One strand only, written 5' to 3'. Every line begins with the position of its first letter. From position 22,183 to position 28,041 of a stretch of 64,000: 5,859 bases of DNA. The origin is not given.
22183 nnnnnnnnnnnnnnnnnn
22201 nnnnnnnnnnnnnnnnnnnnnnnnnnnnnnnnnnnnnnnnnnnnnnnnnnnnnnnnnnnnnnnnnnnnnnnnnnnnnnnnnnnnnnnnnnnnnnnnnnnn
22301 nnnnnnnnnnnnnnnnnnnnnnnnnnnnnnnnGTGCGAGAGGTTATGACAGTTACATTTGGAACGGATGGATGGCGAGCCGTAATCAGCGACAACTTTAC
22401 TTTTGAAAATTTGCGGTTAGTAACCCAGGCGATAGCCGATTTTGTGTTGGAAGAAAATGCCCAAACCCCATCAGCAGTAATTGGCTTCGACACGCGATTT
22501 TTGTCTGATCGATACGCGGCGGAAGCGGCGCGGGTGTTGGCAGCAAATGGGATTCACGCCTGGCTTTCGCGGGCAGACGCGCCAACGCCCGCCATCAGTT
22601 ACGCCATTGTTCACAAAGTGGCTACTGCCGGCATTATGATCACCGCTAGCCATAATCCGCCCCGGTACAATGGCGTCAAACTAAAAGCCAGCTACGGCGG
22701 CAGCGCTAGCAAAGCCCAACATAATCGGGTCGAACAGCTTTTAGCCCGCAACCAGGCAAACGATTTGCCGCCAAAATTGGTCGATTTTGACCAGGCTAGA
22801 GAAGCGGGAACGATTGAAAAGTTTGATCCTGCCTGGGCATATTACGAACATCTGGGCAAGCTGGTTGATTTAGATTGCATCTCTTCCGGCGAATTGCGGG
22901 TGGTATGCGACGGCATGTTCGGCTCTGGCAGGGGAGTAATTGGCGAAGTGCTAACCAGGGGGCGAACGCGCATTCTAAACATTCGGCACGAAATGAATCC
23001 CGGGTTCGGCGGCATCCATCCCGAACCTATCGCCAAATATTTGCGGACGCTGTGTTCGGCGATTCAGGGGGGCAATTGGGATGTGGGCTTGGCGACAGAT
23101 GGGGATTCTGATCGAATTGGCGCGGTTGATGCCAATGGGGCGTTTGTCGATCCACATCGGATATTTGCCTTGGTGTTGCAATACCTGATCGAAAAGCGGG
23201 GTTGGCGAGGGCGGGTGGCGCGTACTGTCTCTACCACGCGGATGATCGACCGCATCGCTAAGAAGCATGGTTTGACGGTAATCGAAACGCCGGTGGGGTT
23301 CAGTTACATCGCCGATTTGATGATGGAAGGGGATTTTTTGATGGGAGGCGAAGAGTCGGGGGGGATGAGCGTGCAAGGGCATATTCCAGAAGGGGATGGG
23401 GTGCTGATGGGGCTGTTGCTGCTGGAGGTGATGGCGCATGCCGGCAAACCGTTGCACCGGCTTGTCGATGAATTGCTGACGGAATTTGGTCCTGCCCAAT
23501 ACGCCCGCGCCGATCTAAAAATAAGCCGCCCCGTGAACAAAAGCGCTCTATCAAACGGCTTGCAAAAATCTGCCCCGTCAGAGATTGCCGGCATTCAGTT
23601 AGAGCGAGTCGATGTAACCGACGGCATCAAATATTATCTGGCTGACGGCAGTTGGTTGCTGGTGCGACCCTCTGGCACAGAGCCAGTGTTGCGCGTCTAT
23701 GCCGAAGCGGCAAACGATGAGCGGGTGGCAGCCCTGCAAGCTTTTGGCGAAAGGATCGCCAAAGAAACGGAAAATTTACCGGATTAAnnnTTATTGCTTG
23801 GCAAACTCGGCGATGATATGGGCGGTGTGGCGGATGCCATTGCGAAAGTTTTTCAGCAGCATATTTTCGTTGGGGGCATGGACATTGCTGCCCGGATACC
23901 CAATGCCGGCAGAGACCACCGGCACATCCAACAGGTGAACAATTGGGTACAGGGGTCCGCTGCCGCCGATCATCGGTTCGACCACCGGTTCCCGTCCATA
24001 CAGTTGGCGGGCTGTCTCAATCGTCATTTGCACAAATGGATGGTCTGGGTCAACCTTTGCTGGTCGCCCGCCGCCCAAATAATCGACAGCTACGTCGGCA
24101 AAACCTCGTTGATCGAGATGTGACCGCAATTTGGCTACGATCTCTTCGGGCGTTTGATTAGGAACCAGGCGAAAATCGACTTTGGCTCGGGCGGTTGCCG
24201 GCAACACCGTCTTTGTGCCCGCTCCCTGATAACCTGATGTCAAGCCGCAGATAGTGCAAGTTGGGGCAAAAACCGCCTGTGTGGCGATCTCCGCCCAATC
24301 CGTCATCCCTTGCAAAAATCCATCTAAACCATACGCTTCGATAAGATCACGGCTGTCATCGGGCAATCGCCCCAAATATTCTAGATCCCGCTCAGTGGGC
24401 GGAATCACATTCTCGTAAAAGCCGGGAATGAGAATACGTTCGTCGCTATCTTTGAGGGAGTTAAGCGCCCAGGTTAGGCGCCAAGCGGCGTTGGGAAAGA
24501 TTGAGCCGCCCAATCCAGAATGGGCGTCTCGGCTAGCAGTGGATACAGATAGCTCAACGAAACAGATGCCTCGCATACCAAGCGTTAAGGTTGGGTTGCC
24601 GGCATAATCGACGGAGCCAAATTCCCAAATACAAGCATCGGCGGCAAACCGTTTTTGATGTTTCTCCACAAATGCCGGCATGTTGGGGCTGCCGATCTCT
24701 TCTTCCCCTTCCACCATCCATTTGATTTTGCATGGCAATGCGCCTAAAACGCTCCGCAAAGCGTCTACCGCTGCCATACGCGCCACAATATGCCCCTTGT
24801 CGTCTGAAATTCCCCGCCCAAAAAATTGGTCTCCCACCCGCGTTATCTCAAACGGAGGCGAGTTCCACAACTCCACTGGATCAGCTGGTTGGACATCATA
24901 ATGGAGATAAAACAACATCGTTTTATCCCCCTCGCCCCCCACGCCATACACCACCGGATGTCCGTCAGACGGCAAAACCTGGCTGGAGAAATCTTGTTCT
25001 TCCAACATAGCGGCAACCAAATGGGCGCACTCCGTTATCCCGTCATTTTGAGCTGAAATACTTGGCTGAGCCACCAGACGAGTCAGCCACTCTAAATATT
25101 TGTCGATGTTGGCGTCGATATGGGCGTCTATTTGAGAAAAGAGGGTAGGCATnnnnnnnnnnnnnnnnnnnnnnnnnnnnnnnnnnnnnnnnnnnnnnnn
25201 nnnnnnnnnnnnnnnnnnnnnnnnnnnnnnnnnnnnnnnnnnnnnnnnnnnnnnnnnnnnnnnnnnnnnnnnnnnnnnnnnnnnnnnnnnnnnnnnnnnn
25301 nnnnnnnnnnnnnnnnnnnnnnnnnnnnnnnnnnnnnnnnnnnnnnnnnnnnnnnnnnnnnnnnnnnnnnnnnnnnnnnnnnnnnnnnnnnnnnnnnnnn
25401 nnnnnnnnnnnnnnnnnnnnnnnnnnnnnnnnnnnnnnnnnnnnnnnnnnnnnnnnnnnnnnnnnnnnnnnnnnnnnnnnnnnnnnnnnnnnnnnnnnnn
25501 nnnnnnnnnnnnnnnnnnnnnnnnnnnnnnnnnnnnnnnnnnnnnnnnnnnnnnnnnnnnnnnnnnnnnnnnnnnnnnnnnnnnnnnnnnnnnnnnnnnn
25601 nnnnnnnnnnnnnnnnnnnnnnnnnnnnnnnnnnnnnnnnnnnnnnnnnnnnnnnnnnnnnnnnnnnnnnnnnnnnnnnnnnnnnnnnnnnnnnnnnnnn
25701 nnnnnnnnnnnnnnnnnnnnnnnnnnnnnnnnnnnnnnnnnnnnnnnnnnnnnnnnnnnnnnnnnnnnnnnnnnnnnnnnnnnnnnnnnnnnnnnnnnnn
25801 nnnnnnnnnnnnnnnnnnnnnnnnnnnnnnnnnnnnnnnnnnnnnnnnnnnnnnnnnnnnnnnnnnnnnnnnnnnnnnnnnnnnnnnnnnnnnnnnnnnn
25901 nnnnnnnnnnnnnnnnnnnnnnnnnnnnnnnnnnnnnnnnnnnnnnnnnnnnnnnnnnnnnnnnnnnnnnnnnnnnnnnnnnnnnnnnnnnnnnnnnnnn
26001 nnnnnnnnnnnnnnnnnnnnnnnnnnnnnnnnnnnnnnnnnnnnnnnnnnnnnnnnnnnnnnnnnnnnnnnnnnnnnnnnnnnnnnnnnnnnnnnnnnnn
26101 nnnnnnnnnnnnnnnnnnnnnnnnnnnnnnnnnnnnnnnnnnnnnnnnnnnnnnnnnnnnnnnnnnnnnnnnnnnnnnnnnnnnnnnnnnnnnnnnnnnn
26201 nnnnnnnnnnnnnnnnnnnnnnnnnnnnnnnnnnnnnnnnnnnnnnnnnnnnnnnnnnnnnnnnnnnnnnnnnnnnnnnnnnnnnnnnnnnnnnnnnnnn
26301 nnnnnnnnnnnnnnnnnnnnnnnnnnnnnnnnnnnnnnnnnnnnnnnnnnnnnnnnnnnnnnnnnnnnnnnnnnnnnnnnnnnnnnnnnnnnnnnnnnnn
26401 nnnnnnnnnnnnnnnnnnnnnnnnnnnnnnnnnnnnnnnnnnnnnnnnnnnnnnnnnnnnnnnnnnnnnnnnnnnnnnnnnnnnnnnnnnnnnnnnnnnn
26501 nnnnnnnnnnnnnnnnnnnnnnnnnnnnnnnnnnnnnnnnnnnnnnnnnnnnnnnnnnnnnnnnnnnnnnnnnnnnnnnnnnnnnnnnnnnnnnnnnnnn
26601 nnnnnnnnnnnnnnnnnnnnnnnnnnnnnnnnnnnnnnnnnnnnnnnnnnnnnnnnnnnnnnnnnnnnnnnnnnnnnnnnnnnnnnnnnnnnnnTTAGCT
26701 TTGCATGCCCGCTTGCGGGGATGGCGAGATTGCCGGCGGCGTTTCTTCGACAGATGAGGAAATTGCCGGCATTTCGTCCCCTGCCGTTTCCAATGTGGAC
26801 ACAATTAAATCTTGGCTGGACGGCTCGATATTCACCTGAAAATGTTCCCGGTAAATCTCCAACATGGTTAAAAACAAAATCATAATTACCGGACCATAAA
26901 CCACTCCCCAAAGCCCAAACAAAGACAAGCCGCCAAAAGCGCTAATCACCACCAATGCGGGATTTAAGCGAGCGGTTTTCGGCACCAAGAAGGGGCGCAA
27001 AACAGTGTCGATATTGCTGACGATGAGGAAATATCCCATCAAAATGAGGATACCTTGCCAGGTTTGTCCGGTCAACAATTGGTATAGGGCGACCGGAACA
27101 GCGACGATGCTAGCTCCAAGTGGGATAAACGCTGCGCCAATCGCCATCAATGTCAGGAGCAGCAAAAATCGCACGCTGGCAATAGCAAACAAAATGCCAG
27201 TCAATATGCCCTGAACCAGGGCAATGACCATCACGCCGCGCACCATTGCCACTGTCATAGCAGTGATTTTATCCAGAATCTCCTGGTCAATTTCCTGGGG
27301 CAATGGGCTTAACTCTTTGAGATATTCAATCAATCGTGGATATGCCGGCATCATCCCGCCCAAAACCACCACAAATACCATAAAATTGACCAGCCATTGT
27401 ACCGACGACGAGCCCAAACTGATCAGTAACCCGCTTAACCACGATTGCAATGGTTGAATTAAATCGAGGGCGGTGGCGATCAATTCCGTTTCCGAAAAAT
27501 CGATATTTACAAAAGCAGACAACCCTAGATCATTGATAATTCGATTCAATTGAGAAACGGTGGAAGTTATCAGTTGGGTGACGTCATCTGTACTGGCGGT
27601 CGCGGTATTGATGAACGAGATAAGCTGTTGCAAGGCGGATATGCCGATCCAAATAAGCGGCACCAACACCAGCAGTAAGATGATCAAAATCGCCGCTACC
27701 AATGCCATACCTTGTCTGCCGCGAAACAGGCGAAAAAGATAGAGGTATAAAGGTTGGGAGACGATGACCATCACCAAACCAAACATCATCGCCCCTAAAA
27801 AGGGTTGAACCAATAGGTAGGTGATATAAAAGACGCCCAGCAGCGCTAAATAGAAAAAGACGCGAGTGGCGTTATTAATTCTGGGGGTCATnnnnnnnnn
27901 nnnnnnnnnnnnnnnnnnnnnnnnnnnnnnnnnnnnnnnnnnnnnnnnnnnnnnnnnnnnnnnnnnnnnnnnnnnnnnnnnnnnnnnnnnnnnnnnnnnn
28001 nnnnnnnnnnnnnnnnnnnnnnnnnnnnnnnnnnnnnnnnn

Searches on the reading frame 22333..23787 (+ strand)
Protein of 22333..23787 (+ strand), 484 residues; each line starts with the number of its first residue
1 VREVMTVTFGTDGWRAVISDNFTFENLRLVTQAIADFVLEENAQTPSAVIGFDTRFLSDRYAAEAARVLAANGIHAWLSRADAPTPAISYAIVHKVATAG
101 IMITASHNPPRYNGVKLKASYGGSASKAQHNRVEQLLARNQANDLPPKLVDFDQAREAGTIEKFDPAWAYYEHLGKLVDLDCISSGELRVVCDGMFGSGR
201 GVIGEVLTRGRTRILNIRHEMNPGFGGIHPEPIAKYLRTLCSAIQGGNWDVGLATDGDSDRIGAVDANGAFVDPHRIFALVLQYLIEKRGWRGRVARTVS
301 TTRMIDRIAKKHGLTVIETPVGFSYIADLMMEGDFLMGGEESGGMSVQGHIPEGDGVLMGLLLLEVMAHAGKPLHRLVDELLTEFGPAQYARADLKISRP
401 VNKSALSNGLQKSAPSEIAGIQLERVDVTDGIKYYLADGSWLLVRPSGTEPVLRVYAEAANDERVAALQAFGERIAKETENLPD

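Call 69: search_protein_families(library=pfam, proteins=[window:22333-23787:+], max_evalue=0.00001)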
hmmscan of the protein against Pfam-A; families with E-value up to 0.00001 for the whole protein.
window:22333-23787:+ (484 aa): 4 families
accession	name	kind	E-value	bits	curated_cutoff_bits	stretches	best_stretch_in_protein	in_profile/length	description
PF02878.22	PGM_PMM_I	-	7.1e-38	129.9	22.5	1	8-142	3-136/138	Phosphoglucomutase/phosphomannomutase, alpha/beta/alpha domain I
PF02880.22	PGM_PMM_III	-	3.8e-32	111.3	20.7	1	273-385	1-115/115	Phosphoglucomutase/phosphomannomutase, alpha/beta/alpha domain III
PF02879.22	PGM_PMM_II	-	1e-17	65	29.3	1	169-269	2-103/103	Phosphoglucomutase/phosphomannomutase, alpha/beta/alpha domain II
PF00408.26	PGM_PMM_IV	-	3.1e-14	53.2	23.1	1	417-470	14-63/68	Phosphoglucomutase/phosphomannomutase, C-terminal domain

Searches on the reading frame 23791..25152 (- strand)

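Call 69: search_protein_families(library=pfam, proteins=[window:23791-25152:-], max_evalue=0.00001)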
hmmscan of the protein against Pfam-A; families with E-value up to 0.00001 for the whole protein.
window:23791-25152:- (453 aa): 2 families
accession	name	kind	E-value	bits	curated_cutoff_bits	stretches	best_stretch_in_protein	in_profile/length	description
PF01546.33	Peptidase_M20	-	1.4e-28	100.6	24.6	1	80-448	1-205/206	Peptidase family M20/M25/M40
PF07687.19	M20_dimer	-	1.5e-12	47.9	21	1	193-350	3-103/107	Peptidase dimerisation domain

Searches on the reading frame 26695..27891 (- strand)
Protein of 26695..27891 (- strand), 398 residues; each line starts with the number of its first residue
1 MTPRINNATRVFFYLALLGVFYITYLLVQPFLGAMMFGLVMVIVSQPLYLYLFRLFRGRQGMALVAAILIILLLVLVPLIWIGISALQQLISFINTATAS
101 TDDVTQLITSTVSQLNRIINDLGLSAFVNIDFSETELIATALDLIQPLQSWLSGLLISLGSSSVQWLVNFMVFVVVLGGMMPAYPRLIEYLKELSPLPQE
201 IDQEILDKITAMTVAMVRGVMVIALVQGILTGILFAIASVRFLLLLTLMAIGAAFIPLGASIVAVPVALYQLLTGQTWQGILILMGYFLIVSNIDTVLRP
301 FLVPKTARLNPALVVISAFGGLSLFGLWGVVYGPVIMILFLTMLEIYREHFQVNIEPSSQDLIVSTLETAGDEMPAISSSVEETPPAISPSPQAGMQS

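Call 22: search_protein_families(library=pfam, proteins=[window:26695-27891:-], max_evalue=0.0001)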
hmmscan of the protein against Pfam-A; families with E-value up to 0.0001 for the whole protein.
window:26695-27891:- (398 aa): 1 family
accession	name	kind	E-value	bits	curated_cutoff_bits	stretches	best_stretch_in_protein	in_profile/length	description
PF01594.21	AI-2E_transport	-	3.6e-38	132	34.3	1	15-347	5-326/327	AI-2E family transporter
